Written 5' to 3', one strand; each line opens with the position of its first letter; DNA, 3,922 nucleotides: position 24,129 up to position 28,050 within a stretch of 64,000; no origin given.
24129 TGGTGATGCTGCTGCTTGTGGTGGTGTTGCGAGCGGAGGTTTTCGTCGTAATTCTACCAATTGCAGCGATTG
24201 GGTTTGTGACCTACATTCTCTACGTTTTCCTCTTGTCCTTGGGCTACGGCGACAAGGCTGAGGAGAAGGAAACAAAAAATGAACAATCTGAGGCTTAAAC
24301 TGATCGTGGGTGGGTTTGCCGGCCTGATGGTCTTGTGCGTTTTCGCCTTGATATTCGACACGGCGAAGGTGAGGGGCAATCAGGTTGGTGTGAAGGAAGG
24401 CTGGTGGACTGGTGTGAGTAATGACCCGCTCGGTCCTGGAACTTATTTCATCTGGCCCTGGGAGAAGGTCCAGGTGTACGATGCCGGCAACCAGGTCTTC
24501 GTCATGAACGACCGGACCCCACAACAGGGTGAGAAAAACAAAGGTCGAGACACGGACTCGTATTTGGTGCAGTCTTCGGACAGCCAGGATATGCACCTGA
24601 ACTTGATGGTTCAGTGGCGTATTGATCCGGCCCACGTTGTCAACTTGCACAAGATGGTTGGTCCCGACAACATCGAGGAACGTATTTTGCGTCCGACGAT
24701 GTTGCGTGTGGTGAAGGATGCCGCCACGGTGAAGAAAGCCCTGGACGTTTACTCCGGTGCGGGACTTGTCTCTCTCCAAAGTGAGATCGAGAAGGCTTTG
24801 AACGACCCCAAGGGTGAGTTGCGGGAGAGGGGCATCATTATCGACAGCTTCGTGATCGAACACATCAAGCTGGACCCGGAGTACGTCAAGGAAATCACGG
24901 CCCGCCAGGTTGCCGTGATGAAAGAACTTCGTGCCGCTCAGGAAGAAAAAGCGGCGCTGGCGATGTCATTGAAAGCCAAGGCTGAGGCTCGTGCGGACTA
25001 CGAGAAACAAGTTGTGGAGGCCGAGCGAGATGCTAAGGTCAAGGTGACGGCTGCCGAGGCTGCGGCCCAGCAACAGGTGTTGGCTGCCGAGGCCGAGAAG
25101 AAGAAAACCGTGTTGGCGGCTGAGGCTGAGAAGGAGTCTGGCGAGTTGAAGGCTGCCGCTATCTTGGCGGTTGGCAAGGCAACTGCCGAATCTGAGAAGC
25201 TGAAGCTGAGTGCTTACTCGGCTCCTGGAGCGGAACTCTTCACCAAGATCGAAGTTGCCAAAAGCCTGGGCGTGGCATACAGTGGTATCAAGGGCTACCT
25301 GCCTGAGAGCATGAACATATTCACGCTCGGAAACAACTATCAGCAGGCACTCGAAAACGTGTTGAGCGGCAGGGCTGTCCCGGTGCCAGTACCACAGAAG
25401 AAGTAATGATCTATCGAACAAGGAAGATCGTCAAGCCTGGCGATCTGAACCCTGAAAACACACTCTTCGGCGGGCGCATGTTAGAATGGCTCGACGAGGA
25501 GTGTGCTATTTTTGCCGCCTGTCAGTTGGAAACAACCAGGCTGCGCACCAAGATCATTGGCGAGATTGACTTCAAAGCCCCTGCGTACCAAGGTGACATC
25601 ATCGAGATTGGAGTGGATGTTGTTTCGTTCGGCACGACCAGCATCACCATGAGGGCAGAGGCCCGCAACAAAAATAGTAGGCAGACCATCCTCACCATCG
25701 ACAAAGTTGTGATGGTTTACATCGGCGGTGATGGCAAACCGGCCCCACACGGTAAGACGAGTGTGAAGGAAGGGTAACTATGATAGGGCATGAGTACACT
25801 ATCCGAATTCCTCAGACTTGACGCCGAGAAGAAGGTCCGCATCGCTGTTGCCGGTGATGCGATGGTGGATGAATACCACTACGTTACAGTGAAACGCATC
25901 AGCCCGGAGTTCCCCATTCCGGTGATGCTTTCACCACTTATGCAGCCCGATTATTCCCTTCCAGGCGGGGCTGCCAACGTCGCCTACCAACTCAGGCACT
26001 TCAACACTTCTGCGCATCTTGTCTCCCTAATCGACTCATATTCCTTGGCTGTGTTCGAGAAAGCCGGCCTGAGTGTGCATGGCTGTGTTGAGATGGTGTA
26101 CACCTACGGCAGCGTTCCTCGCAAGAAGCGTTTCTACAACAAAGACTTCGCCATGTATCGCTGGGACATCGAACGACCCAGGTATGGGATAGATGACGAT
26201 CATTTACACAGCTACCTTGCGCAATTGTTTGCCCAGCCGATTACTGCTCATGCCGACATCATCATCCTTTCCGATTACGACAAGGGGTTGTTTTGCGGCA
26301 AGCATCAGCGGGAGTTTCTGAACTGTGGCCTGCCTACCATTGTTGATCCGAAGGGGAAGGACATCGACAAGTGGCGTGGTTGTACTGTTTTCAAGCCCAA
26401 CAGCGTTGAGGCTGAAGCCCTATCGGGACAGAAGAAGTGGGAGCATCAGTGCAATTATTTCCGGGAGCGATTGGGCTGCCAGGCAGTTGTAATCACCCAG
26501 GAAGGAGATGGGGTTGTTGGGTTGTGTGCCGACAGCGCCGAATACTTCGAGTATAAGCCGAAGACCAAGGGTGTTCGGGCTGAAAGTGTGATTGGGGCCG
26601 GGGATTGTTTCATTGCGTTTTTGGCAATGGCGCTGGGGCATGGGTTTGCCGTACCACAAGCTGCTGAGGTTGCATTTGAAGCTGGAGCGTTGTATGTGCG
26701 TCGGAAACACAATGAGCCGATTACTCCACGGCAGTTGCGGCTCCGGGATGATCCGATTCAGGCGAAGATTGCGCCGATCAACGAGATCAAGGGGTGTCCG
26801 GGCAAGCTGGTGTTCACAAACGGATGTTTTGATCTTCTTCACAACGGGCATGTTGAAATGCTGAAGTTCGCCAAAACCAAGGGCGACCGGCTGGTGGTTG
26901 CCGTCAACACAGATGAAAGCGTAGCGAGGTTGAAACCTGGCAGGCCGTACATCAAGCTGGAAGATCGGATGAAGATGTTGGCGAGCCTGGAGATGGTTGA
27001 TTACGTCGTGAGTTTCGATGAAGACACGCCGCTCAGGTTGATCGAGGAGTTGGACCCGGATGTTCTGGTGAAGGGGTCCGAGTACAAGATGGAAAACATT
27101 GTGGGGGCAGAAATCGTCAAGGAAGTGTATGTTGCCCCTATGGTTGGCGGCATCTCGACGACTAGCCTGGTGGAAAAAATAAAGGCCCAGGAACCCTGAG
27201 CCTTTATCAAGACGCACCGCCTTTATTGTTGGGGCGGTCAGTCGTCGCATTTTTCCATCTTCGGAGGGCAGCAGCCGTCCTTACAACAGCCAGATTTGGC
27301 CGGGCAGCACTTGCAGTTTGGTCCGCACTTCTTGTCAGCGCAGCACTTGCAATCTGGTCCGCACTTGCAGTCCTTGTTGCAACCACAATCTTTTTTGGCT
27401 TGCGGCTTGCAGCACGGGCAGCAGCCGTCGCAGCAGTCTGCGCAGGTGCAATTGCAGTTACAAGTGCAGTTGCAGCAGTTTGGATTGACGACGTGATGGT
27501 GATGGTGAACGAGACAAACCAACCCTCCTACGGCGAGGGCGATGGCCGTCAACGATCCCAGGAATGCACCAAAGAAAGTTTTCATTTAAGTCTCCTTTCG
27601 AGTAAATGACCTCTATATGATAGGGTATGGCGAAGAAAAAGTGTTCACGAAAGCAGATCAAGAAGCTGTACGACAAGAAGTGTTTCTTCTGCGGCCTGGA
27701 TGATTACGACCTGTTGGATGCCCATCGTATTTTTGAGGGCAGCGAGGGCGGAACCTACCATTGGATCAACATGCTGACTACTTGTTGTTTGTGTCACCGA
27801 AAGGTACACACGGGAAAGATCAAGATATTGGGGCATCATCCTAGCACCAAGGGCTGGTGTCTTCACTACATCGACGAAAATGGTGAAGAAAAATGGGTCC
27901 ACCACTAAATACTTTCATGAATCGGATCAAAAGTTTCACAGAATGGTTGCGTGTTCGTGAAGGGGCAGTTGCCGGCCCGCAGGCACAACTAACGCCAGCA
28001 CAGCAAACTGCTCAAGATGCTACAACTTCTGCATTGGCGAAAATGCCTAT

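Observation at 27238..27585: Secreted metallothionein-like protein with about 35% cysteine and a His5 run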

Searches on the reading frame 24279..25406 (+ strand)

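Call 5: search_protein_families(library=pfam, proteins=[window:24279-25406:+], max_evalue=0.1)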
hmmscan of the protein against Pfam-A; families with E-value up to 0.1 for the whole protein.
window:24279-25406:+ (375 aa): 1 family
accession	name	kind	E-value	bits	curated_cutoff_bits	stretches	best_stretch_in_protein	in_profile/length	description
PF01145.31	Band_7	-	7.8e-21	75.3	23.6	1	30-224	2-172/176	SPFH domain / Band 7 family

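Call 6: search_protein_families(library=phrogs, proteins=[window:24279-25406:+], max_evalue=0.1)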
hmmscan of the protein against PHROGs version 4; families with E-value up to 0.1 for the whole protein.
window:24279-25406:+ (375 aa): 2 families
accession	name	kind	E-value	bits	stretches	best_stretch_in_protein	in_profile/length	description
phrog_200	-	other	4.7e-34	119.1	1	6-256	82-316/379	lipoprotein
phrog_11908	-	unknown function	6.2e-05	22.9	1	180-337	227-387/430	-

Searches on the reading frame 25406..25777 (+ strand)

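Call 5: search_protein_families(library=pfam, proteins=[window:25406-25777:+], max_evalue=0.1)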
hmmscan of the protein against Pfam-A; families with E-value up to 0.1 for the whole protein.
window:25406-25777:+ (123 aa): 3 families
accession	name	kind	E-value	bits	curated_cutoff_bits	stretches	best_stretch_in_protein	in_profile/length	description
PF03061.28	4HBT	-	6.3e-13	49.3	20.6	1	18-93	2-77/79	Thioesterase superfamily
PF09573.16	RE_TaqI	-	0.022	14.6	26.1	1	36-102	115-175/229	TaqI restriction endonuclease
PF13279.12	4HBT_2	-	0.06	14.2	25.5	1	53-114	52-113/122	Thioesterase-like superfamily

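Call 6: search_protein_families(library=phrogs, proteins=[window:25406-25777:+], max_evalue=0.1)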
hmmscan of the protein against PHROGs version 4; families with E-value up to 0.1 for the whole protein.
window:25406-25777:+ (123 aa): 2 families
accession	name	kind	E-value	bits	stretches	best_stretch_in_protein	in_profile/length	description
phrog_18230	-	unknown function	2.9e-30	105.8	1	2-121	2-126/127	-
phrog_294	-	other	0.074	13.8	0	90-115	55-80/83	Kil protein for bacterial septation inhibition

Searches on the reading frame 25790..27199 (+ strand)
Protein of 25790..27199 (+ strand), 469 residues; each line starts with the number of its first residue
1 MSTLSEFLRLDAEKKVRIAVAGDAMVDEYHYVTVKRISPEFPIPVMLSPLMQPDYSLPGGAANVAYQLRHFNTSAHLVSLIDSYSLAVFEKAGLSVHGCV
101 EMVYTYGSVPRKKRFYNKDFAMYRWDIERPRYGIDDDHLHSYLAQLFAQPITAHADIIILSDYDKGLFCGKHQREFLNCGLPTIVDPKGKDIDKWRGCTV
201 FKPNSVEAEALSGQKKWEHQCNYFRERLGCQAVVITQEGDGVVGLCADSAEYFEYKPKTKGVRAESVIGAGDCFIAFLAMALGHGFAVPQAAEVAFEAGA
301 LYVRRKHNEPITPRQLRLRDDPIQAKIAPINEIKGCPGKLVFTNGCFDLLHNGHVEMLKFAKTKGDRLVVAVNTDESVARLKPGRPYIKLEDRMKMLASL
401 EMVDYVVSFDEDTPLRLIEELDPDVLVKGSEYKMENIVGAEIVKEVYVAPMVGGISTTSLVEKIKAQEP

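Call 5: search_protein_families(library=pfam, proteins=[window:25790-27199:+], max_evalue=0.1)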
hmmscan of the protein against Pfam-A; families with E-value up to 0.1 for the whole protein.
window:25790-27199:+ (469 aa): 4 families
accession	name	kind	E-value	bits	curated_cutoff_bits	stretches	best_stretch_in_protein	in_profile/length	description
PF01467.32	CTP_transf_like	-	4.9e-22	79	21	1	342-434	1-98/133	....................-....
PF00294.29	PfkB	-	5.2e-12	46.1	25.8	1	180-306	161-293/302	pfkB family carbohydrate kinase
PF08543.17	Phos_pyr_kin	-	0.0024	17.7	27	1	198-295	120-224/246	Phosphomethylpyrimidine kinase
PF06574.18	FAD_syn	-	0.054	13.7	27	0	338-408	6-82/158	FAD synthetase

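Call 6: search_protein_families(library=phrogs, proteins=[window:25790-27199:+], max_evalue=0.1)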
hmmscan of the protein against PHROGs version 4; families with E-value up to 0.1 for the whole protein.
window:25790-27199:+ (469 aa): 4 families
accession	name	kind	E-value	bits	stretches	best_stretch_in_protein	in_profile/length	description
phrog_7878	-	other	2e-34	119.5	1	339-466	2-130/131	bifunctional heptose 7-phosphate kinase/heptose 1-phosphate adenyltransferase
phrog_8133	-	unknown function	6.3e-17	62.7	2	147-306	95-231/246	-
phrog_21127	-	DNA, RNA and nucleotide metabolism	7.5e-06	26.7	1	396-461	1-67/73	nucleotidyltransferase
phrog_3462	-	moron, auxiliary metabolic gene and host takeover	1.8e-05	25.1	1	345-399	9-65/346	nicotinamide-nucleotide adenylyltransferase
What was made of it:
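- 25790..27199 (+): hldE-like bifunctional heptose kinase/adenylyltransferase. It is the convergent neighbour that marks the conserved position of this gene family. PfkB and CTP_transf_like domains, phrog_7878 (calls 5, 6).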

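Call 11: find_related_loci(query=window:25790-27199:+, collection=viral_contigs, flank=6000)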
Query window:25790-27199:+ (469 aa) in viral_contigs; peptide patterns used: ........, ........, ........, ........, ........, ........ (x = any residue, [..] = any of these).
4 stretches matched a pattern, but none encodes a relative of the query by tblastn (E <= 1e-3).

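Call 42: find_related_loci(query=A3, collection=viral_contigs, flank=2500)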
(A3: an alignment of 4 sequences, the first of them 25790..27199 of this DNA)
Query A3 (469 aa) in viral_contigs; peptide patterns used: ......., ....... (x = any residue, [..] = any of these).
599 stretches matched a pattern (row limit reached: there are more); 542 encode a relative of the query (tblastn E <= 1e-3); the best 80 are kept; 80 distinct loci.
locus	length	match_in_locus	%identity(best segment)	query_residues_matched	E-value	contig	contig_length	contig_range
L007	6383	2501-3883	53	2-465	1e-154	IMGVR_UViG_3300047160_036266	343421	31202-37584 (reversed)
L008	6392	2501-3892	51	1-467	1e-143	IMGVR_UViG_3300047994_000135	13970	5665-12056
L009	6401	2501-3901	48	1-468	1e-134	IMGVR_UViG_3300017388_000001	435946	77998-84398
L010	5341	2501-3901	48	1-468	1e-134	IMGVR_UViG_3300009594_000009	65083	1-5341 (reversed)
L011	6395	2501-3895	48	1-465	3e-132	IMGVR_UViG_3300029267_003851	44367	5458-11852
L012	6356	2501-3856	48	1-461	1e-131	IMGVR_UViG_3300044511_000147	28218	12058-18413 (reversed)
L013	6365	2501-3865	47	1-462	3e-131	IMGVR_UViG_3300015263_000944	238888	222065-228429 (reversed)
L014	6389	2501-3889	46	2-468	9e-131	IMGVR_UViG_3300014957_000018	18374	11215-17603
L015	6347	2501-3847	48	1-463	5e-130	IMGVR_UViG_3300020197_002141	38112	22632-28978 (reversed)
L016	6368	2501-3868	44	1-468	2e-129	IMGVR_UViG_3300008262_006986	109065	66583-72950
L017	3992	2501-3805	47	4-465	2e-129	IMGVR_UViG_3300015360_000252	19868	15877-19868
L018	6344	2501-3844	48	16-467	2e-128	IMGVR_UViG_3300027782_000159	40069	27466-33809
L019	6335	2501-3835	46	16-464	5e-128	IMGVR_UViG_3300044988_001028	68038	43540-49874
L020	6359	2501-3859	47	6-465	5e-128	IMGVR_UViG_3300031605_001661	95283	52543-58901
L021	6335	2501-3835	46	16-464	5e-128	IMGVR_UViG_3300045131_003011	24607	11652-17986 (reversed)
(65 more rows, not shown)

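Call 43: search_dna_similar(query=window:25790-27199:+, collection=phages, mode=protein, max_rows=40)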
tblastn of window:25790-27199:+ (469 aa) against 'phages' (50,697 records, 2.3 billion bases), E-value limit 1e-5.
Records with a match: 99; places in all: 99; records where one place covers at least 80% of the query: 3.
Best place of each record, by identity: <60% 99.
By first word of the organism name: Streptomyces 47; Synechococcus 20; Prochlorococcus 6; Vibrio 6; Marine 5; uncultured 3; Bacteriophage 3; Listeria 3; Salmonella 1; Cyanophage 1; and 4 more.
By host as written in the record: Streptomyces griseus ATCC 10137 19; - 14; Streptomyces lividans JI 1326 13; Synechococcus sp. 9; Streptomyces sanglieri UNT16F27A 4; Synechococcus sp. WH8102 3; Synechococcus sp. WH8109 3; Listeria monocytogenes 3; and 20 more.
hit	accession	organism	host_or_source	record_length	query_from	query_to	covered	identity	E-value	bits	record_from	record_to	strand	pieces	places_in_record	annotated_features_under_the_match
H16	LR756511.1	uncultured phage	metagenomic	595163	1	466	99%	46.7%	1e-123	402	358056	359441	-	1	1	record has no annotation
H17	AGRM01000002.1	Salmonella enterica subsp. houtenae str. ATCC BAA-1581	Homo sapiens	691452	8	467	98%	35.1%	7e-63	226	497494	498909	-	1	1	protein RfaE, domain I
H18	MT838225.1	Bacteriophage sp.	human fecal samples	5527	6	463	98%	33.7%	6e-59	215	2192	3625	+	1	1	record has no annotation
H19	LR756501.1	uncultured phage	metagenomic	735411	10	316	65%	25.6%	8e-15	83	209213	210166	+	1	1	record has no annotation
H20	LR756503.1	uncultured phage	metagenomic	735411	10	316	65%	25.6%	8e-15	83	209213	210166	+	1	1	record has no annotation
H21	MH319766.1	Marine virus AG-345-P14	single cell amplified by WGA-X; seawater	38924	339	464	27%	44.2%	1e-20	101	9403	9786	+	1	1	record has no annotation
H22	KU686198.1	Synechococcus phage S-CAM3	Synechococcus sp.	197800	336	464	28%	43.0%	4e-22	105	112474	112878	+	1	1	hypothetical protein | carbamoyltransferase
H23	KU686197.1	Synechococcus phage S-CAM3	Synechococcus sp.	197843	336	464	28%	43.0%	4e-22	105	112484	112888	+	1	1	hypothetical protein | carbamoyltransferase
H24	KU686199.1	Synechococcus phage S-CAM3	Synechococcus sp.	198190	336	464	28%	43.0%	4e-22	105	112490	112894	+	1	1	hypothetical protein | carbamoyltransferase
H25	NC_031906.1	Synechococcus phage S-CAM3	Synechococcus sp.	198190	336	464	28%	43.0%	4e-22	105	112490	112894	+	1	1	hypothetical protein | Nol-like carbamoyltransferase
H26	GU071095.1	Synechococcus phage S-SM2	Synechococcus sp. WH8017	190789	341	464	26%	43.7%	7e-20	99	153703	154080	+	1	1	putative nucleotidyltransferase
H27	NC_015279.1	Synechococcus phage S-SM2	Synechococcus sp. WH8017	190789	341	464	26%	43.7%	7e-20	99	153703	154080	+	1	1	bifunctional heptose 7-phosphate kinase/heptose 1-phosphate ...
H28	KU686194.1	Synechococcus phage S-CAM1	Synechococcus sp.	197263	339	462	26%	41.3%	4e-21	102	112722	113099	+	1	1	putative nucleotidyltransferase | carbamoyltransferase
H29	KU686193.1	Synechococcus phage S-CAM1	Synechococcus sp.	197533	339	462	26%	41.3%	4e-21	102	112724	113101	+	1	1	putative nucleotidyltransferase | carbamoyltransferase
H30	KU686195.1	Synechococcus phage S-CAM1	Synechococcus sp.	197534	339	462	26%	41.3%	4e-21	102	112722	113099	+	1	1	putative nucleotidyltransferase | carbamoyltransferase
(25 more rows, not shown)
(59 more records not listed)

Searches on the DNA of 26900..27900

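Call 101: search_rna_families(source=window, start=26900, end=27900, threshold=evalue, max_evalue=1)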
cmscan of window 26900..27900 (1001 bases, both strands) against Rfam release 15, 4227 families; matches with E-value up to 1: 1.
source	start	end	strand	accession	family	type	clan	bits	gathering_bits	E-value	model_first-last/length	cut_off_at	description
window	27177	27207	+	RF02769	Ysr202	Gene; sRNA;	-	12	315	0.91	249-282/282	no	Yersinia sRNA 202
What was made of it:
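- Tried and rejected: No Rfam family matched the region (call 101).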
